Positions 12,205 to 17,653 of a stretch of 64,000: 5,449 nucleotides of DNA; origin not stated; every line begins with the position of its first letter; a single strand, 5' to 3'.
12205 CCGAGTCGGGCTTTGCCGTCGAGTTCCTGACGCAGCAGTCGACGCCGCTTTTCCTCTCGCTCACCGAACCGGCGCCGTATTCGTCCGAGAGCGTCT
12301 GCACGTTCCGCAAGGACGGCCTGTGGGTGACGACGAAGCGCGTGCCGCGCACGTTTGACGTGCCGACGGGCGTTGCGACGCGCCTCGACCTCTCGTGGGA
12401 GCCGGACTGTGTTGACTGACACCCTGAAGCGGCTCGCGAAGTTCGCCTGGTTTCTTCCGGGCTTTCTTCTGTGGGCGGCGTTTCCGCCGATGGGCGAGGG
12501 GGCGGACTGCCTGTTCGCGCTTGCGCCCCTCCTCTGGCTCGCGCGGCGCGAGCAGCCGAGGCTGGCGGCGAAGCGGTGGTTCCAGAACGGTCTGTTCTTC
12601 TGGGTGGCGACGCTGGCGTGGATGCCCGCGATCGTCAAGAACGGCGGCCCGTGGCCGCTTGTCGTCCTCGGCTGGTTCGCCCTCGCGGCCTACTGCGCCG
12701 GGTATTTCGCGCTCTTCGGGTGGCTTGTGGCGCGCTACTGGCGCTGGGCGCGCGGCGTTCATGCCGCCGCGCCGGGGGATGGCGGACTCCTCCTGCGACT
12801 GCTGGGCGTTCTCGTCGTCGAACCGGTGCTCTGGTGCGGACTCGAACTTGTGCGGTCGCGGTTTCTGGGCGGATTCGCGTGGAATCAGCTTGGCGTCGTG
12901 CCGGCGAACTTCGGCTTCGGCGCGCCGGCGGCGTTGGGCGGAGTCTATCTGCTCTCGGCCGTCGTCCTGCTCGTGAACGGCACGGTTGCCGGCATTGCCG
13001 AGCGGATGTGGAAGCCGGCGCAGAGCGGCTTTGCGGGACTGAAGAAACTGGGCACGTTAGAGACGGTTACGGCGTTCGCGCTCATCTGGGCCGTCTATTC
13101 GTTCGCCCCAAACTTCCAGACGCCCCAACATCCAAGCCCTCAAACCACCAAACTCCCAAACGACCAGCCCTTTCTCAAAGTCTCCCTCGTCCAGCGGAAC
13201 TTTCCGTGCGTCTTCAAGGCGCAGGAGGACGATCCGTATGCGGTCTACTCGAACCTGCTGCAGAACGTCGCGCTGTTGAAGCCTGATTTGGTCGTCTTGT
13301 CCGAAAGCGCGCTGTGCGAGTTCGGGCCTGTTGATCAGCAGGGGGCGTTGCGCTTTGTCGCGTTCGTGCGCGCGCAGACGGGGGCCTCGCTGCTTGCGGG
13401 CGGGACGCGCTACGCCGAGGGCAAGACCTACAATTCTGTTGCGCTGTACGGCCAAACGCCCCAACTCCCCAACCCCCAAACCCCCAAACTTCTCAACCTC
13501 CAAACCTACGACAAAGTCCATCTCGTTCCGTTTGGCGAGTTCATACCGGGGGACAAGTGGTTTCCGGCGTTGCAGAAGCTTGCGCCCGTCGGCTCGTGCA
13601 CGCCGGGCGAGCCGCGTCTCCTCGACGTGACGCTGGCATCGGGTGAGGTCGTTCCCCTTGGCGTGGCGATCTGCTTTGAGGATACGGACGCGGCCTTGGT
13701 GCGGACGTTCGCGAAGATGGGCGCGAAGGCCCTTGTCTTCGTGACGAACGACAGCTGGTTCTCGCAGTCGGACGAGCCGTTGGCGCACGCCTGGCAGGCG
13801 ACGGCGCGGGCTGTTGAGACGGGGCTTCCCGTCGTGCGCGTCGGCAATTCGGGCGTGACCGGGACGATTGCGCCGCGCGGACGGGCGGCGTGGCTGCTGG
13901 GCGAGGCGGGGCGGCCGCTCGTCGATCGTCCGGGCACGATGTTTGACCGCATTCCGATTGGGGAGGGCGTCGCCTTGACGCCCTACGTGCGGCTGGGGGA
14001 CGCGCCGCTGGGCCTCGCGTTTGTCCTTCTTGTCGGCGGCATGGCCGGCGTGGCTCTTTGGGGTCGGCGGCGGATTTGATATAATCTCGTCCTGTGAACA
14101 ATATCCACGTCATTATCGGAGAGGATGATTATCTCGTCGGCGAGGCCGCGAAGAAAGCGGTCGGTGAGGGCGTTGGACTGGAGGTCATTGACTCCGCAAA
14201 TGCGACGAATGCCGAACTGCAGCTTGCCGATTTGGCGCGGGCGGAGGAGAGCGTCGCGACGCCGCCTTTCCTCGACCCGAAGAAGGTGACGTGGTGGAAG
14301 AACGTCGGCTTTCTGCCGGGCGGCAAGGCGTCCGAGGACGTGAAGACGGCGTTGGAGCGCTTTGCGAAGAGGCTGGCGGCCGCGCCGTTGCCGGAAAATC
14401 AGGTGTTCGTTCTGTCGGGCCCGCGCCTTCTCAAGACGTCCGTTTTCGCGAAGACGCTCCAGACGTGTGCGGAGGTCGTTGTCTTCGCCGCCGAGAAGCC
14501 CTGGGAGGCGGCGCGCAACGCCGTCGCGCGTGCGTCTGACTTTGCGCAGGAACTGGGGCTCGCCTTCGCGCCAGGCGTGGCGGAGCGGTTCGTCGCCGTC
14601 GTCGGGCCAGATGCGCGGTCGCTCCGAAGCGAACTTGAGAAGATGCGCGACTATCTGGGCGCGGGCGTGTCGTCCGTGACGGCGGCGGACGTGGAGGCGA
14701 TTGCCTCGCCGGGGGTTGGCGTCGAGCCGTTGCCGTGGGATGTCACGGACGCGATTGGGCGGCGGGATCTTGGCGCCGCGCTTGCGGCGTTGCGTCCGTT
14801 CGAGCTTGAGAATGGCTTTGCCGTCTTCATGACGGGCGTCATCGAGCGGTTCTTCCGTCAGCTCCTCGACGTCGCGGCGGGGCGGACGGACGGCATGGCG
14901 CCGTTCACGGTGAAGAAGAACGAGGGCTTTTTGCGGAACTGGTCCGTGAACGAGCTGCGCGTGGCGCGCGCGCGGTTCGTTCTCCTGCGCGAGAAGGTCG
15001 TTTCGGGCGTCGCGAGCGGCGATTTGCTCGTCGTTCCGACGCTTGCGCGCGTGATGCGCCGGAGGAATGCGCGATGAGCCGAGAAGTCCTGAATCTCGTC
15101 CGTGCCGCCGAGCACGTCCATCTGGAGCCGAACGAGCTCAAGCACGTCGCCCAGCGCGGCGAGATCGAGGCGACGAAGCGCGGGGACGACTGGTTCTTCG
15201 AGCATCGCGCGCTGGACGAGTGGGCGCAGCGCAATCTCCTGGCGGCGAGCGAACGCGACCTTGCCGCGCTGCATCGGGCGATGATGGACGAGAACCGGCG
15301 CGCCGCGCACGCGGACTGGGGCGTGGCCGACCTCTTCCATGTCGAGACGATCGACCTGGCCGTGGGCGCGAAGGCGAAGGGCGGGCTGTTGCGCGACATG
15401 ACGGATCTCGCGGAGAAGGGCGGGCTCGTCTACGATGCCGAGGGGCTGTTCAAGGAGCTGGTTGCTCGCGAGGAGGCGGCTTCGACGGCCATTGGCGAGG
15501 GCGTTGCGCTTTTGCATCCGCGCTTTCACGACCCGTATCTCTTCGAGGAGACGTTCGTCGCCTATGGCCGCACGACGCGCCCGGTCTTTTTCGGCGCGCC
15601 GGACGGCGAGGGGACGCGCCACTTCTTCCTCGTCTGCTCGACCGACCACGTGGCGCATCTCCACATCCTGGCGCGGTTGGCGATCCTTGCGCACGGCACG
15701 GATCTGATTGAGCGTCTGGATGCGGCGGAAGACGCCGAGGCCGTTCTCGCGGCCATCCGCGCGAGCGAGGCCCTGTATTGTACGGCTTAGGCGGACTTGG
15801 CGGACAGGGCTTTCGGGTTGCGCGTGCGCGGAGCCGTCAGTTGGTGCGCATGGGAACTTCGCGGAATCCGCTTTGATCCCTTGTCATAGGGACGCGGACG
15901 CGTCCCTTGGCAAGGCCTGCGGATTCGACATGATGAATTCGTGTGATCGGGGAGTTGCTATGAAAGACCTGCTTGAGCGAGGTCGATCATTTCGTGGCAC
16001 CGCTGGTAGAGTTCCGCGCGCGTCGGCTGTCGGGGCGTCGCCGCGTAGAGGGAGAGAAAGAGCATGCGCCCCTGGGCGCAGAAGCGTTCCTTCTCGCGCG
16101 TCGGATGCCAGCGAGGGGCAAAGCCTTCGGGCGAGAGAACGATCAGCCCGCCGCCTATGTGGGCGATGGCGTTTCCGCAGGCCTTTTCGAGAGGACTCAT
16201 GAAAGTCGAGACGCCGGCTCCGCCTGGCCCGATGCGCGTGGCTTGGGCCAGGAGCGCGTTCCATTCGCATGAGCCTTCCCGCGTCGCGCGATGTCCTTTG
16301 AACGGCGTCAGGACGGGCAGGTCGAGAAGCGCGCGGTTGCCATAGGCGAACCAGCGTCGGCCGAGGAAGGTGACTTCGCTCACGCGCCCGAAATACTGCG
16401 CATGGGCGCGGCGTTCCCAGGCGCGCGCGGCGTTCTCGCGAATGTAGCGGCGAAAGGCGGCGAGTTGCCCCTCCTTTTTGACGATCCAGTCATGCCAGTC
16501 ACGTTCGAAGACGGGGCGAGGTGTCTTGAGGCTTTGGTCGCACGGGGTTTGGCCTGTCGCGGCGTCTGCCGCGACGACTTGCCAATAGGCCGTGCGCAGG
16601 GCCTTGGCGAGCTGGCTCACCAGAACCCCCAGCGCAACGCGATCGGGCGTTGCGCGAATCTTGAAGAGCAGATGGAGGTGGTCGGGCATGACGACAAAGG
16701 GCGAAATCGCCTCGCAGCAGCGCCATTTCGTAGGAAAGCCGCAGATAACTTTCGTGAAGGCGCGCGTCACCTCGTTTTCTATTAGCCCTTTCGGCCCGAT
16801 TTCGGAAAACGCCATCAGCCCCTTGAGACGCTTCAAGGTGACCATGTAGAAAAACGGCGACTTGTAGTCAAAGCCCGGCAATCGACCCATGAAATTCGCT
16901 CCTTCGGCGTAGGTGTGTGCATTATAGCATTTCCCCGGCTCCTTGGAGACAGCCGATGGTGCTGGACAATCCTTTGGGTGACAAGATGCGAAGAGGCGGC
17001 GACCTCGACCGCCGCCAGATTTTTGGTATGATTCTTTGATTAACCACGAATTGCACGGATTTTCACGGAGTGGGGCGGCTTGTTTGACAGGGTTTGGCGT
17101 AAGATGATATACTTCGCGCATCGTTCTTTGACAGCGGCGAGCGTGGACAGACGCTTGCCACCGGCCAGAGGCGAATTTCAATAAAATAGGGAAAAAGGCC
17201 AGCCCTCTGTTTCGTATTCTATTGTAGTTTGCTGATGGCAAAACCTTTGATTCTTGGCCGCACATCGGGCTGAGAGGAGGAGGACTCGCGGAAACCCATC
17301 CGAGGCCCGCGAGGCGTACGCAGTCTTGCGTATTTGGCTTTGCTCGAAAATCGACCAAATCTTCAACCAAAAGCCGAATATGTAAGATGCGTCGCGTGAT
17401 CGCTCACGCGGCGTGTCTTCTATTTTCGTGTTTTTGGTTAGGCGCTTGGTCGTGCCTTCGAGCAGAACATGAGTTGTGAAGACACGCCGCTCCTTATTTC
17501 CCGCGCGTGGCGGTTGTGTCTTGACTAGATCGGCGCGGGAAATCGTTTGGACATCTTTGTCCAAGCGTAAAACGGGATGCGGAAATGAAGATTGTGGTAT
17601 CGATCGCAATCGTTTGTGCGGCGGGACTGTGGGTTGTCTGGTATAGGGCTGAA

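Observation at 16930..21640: Low-G+C island: coupled operon of an anchored coiled-coil protein, an S1 protease and a Zn-ribbon/TM/ER-K protein (candidate novel system)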

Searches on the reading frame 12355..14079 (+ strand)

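Call 104: search_protein_families(library=pfam, proteins=[window:12355-14079:+], max_evalue=0.001)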
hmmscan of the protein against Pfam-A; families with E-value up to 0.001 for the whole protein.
window:12355-14079:+ (574 aa): 2 families
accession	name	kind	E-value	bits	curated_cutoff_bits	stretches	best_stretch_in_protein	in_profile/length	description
PF20154.4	LNT_N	-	1.6e-21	77.6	27.1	1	36-209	2-158/159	Apolipoprotein N-acyltransferase N-terminal domain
PF00795.27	CN_hydrolase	-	7.3e-16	58.7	23.2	1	309-511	32-221/256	Carbon-nitrogen hydrolase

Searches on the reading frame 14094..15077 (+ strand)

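Call 104: search_protein_families(library=pfam, proteins=[window:14094-15077:+], max_evalue=0.001)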
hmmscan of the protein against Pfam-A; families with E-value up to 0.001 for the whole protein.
window:14094-15077:+ (327 aa): 1 family
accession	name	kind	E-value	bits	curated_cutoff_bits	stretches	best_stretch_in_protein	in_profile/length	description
PF06144.19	DNA_pol3_delta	-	5.4e-07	30.1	21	1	5-129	1-121/124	DNA polymerase III, delta subunit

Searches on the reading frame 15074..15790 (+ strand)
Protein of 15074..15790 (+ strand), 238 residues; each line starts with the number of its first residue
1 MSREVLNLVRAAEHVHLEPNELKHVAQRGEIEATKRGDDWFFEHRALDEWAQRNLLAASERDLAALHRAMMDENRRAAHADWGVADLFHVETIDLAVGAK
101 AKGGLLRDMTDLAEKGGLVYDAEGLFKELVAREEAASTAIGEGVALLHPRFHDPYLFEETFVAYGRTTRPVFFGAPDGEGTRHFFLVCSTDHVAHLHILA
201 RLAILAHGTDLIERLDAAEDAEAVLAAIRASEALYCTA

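Call 45: find_related_loci(query=window:15074-15790:+, collection=metagenome_contigs, flank=10000)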
Query window:15074-15790:+ (238 aa) in metagenome_contigs; peptide patterns used: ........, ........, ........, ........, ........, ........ (x = any residue, [..] = any of these).
600 stretches matched a pattern (row limit reached: there are more); 4 encode a relative of the query (tblastn E <= 1e-3); 4 distinct loci.
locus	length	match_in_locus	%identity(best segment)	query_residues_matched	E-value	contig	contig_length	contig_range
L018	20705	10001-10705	96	1-235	1e-149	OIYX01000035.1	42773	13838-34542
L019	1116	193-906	73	1-238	9e-125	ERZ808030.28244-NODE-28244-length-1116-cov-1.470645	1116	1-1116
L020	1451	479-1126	67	1-216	4e-94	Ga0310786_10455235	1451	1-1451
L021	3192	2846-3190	65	1-115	1e-45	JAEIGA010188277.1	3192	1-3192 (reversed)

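Call 104: search_protein_families(library=pfam, proteins=[window:15074-15790:+], max_evalue=0.001)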
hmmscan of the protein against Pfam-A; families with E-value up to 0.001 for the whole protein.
window:15074-15790:+ (238 aa): 1 family
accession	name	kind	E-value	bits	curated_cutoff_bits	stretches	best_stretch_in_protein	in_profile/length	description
PF00359.27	PTS_EIIA_2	-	6.4e-24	85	27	1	87-229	2-142/144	Phosphoenolpyruvate-dependent sugar phosphotransferase system, EIIA 2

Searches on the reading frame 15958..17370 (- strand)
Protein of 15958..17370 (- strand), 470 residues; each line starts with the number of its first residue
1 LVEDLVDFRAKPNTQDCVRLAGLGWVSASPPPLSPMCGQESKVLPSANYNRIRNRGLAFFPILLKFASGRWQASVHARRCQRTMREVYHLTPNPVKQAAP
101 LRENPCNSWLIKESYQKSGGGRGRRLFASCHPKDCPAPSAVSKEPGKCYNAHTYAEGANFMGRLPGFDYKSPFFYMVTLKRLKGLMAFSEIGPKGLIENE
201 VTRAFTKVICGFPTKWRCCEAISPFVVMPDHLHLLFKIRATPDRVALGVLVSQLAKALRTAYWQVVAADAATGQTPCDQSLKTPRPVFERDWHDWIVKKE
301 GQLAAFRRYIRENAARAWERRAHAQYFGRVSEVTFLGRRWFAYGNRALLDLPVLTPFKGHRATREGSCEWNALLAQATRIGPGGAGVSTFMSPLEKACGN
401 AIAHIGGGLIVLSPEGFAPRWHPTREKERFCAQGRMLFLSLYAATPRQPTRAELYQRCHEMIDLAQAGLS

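Call 3: search_protein_families(library=pfam, proteins=[window:15958-17370:-], max_evalue=0.1)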
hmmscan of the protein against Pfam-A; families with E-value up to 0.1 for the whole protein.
window:15958-17370:- (470 aa): 1 family
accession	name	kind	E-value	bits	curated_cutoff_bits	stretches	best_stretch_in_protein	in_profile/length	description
PF01797.21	Y1_Tnp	-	0.066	13.8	23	0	196-240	19-61/121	Transposase IS200 like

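Call 4: search_protein_families(library=padloc, proteins=[window:15958-17370:-], max_evalue=0.1)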
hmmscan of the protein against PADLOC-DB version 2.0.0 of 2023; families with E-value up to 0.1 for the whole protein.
window:15958-17370:- (470 aa): 0 families

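Call 5: search_protein_families(library=ncbifam, proteins=[window:15958-17370:-], max_evalue=0.1)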
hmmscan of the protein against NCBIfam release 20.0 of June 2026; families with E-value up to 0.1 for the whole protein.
window:15958-17370:- (470 aa): 1 family
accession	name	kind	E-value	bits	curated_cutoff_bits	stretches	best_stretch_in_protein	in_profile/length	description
NF047646.1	REP_Tyr_transpos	equivalog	1e-06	28.7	80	1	222-317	49-134/146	REP-associated tyrosine transposase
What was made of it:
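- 15958..16890 (-): RAYT-like (Y1 transposase-like) gene on the left flank. It lies between the synteny break with a 91%-identical relative (15777) and the cassette. Call 5: REP_Tyr_transpos at 28.7 bits, below the cut-off of 80.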

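Call 51: search_protein_families(library=phrogs, proteins=[window:15958-17370:-], max_evalue=0.01)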
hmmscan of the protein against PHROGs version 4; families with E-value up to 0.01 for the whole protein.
window:15958-17370:- (470 aa): 0 families

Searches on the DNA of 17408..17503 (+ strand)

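Call 86: build_rna_model(alignment_id=A10)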
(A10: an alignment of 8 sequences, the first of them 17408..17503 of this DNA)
Model R1 built from alignment A10 (8 sequences, 98 columns); structure: RNAalifold consensus.
model positions 95; base pairs 28; branch points 0; effective number of sequences 3.55; information 0.602 bits per position. Calibrated on 0.2 Mb of random sequence (short: E-values are rough).
structure used (alignment columns):
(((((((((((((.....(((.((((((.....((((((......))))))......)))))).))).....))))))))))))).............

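Call 87: search_with_rna_model(model_id=R1, sources=[window, L001, L005, L006, L009, L010, L011, L012, L014, L016, L018, L024, L026, L027, L028, L029, L030, L031, L032, L033, L034, L022, L023], max_evalue=1, make_alignment=true)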
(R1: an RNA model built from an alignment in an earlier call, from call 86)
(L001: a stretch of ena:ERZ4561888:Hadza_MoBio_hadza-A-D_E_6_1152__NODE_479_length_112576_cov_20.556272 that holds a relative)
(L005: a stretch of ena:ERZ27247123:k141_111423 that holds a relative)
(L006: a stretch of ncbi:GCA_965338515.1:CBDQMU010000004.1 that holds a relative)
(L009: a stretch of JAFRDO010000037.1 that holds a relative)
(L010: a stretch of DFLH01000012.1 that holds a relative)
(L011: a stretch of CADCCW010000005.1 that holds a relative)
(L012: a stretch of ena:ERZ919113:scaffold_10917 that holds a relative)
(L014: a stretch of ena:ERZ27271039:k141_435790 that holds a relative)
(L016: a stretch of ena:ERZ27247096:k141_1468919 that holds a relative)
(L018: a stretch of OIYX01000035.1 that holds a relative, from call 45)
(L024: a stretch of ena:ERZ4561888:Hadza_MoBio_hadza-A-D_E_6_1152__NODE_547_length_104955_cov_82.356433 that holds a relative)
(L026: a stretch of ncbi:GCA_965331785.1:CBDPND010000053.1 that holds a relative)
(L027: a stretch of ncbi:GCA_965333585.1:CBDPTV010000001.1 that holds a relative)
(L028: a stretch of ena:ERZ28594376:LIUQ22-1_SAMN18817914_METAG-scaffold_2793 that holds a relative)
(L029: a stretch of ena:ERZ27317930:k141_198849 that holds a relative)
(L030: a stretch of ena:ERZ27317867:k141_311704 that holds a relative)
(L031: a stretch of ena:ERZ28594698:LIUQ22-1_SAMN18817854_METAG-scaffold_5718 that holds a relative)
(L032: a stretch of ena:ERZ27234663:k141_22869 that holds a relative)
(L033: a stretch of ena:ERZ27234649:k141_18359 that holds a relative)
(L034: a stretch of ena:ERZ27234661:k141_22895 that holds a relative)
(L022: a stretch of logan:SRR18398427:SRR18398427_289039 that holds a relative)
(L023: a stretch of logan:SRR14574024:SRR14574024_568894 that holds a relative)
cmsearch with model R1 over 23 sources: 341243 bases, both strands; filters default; matches with E-value up to 1: 36.
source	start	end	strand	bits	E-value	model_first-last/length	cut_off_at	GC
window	17408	17503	+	88.2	3.6e-18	1-95/95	no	0.52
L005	3879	3974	+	87.2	6.1e-18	1-95/95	no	0.49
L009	5892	5983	+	81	1.9e-16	1-95/95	no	0.52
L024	9884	9979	+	79.2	5.2e-16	1-95/95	no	0.57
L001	8684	8779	+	78.8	6.2e-16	1-95/95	no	0.61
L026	7188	7278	+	77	1.7e-15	1-95/95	no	0.43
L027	4341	4431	+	77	1.7e-15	1-95/95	no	0.43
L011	5895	5988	+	70.2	7.1e-14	1-95/95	no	0.55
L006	4219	4309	+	69.1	1.3e-13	1-95/95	no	0.44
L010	5888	5981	+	64.4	1.7e-12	1-95/95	no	0.53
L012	6019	6110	+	55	3.1e-10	1-95/95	no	0.49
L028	3272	3363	+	52.6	1.2e-09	1-95/95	no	0.5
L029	3138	3229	+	52.6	1.2e-09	1-95/95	no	0.5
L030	2338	2429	+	52.6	1.2e-09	1-95/95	no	0.5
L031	582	673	+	52.6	1.2e-09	1-95/95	no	0.5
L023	165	251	+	44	1.3e-07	1-95/95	no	0.49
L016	2458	2545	+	41.6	4.9e-07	1-95/95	no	0.52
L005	3866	3961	-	38.8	2.4e-06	1-95/95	no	0.5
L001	8671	8766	-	33.7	3.9e-05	1-95/95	no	0.62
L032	3899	3988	+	31.4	0.00014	1-95/95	no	0.48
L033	3899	3988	+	31.4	0.00014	1-95/95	no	0.48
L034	1306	1395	+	31.4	0.00014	1-95/95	no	0.48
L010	5875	5968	-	30.7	0.0002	1-95/95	no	0.57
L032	3886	3975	-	30.3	0.00025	1-95/95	no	0.5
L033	3886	3975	-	30.3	0.00025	1-95/95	no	0.5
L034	1293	1382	-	30.3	0.00025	1-95/95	no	0.5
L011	5882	5975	-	29.4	0.00042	1-95/95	no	0.54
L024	9871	9966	-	26.4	0.0022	1-95/95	no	0.6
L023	166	237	-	19.9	0.077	2-81/95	no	0.53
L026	7175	7265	-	19.6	0.09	1-95/95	no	0.37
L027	4328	4418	-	19.6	0.09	1-95/95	no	0.37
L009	5879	5970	-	19.5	0.095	1-95/95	no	0.52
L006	4221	4294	-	17.4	0.31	3-80/95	no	0.45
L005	6447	6529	-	16.1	0.62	1-95/95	no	0.47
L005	7063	7090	-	15.6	0.81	1-95/95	no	0.57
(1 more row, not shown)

Alignment A11: 36 matches aligned to the model, 122 columns, each read 5' to 3' on its own strand. Consensus structure (alignment columns), stored with it:
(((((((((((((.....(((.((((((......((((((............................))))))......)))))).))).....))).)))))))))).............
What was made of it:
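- A CM built on 8 sequences finds exactly one + strand hit immediately upstream of the first cassette gene in 6 further lineages, and nothing at E < 0.1 elsewhere in 341 kb apart from weaker reverse-strand echoes of the same sites (call 87).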

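Call 107: search_with_rna_model(model_id=R1, source=L014, start=4600, end=8100, filters=off, max_evalue=10)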
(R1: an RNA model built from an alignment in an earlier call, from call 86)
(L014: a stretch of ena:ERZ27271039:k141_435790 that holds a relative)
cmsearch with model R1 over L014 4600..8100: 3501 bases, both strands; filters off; matches with E-value up to 10: 18.
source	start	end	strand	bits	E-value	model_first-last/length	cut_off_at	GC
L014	6037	6076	-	10.2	0.17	1-95/95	no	0.7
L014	6173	6218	+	9.9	0.2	1-95/95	no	0.57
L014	6235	6315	-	9.8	0.21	1-95/95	no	0.49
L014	6990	7081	-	8.5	0.43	1-95/95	no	0.48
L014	7695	7724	-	6.7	1.1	1-95/95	no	0.67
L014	5378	5430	-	6.5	1.3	1-95/95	no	0.74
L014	5300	5323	-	6.5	1.3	1-95/95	no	0.75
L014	5404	5464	+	5.2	2.6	1-95/95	no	0.66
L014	6159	6206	-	5.1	2.8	1-95/95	no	0.62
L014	5520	5533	+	4.5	3.9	35-48/95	no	0.86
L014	6387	6420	-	4.5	3.9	1-95/95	no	0.35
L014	6113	6149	-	4.2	4.6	1-95/95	no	0.43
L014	6914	6936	-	3.8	5.6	1-95/95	no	0.52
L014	6720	6822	-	3.5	6.7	1-95/95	no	0.58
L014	8023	8085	+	3.5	6.8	1-95/95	no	0.7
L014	5077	5157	-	3.5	6.9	1-95/95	no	0.59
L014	6838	6876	-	3.1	8.3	1-95/95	no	0.62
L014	7325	7349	-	2.9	9.2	1-95/95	no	0.48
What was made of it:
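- The RNA is absent from one cassette lineage (L014; call 107).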
